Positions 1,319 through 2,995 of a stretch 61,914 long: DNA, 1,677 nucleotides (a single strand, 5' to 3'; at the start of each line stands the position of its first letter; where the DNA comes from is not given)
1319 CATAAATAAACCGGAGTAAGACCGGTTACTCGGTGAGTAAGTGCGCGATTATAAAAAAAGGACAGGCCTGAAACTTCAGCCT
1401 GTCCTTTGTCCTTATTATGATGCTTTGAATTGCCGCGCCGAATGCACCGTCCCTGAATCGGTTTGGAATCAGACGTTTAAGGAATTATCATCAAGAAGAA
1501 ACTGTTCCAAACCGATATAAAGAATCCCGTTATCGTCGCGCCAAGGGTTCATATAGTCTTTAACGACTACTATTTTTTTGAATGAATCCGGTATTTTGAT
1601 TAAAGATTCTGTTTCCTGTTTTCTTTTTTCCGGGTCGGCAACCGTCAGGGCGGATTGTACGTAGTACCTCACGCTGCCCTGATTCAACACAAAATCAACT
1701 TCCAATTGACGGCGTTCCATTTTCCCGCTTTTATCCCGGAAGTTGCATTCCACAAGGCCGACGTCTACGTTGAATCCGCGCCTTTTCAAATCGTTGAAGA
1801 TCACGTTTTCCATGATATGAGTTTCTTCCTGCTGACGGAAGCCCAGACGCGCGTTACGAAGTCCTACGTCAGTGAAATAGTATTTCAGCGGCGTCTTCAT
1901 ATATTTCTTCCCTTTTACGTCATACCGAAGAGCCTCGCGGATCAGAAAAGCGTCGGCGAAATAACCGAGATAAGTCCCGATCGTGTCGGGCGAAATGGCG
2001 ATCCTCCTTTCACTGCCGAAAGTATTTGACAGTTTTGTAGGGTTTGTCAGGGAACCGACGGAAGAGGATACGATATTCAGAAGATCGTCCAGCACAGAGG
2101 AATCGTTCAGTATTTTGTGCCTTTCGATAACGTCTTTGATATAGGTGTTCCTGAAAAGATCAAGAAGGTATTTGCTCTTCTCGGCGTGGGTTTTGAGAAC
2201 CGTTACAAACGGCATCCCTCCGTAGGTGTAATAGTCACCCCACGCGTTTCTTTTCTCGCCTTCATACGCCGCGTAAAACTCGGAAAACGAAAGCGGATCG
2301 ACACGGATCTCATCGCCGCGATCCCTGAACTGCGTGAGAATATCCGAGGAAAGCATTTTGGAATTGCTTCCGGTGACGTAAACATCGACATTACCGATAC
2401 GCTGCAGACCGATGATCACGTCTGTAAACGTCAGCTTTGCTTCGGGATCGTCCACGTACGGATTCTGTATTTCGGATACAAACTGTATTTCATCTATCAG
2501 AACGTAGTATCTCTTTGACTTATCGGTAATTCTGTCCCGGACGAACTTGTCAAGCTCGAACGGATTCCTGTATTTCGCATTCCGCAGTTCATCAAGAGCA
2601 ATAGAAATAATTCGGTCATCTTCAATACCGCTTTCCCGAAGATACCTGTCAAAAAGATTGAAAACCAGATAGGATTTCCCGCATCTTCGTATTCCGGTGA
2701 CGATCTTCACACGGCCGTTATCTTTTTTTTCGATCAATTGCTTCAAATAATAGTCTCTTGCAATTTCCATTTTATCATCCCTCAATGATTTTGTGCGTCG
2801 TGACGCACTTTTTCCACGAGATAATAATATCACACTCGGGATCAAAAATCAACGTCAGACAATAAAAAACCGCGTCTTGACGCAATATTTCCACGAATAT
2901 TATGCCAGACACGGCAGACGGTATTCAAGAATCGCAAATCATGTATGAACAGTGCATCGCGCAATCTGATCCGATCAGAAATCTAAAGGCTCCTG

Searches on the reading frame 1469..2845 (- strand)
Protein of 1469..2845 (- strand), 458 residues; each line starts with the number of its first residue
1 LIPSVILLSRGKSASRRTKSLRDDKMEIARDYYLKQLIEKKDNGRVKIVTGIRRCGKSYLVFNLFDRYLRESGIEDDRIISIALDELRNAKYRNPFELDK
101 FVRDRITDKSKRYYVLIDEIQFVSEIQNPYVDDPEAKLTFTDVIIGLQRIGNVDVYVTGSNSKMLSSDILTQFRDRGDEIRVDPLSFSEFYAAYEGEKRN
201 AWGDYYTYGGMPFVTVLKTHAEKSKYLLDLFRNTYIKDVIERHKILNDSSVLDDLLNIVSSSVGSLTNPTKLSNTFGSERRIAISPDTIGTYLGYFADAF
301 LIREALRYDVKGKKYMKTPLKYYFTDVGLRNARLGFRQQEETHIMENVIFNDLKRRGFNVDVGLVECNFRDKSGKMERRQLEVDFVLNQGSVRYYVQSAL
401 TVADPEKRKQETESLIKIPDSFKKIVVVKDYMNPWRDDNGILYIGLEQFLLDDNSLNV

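Call 69: search_protein_families(library=pfam, proteins=[window:1469-2845:-], max_evalue=0.001)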
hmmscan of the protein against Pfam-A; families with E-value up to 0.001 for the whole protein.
window:1469-2845:- (458 aa): 2 families
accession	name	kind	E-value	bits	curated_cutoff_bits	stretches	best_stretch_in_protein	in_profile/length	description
PF13173.12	AAA_14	-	6.4e-25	88.1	27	1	44-190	2-128/129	AAA domain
PF13635.12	DUF4143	-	5.9e-16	59.1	28.1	1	238-393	3-152/160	Domain of unknown function (DUF4143)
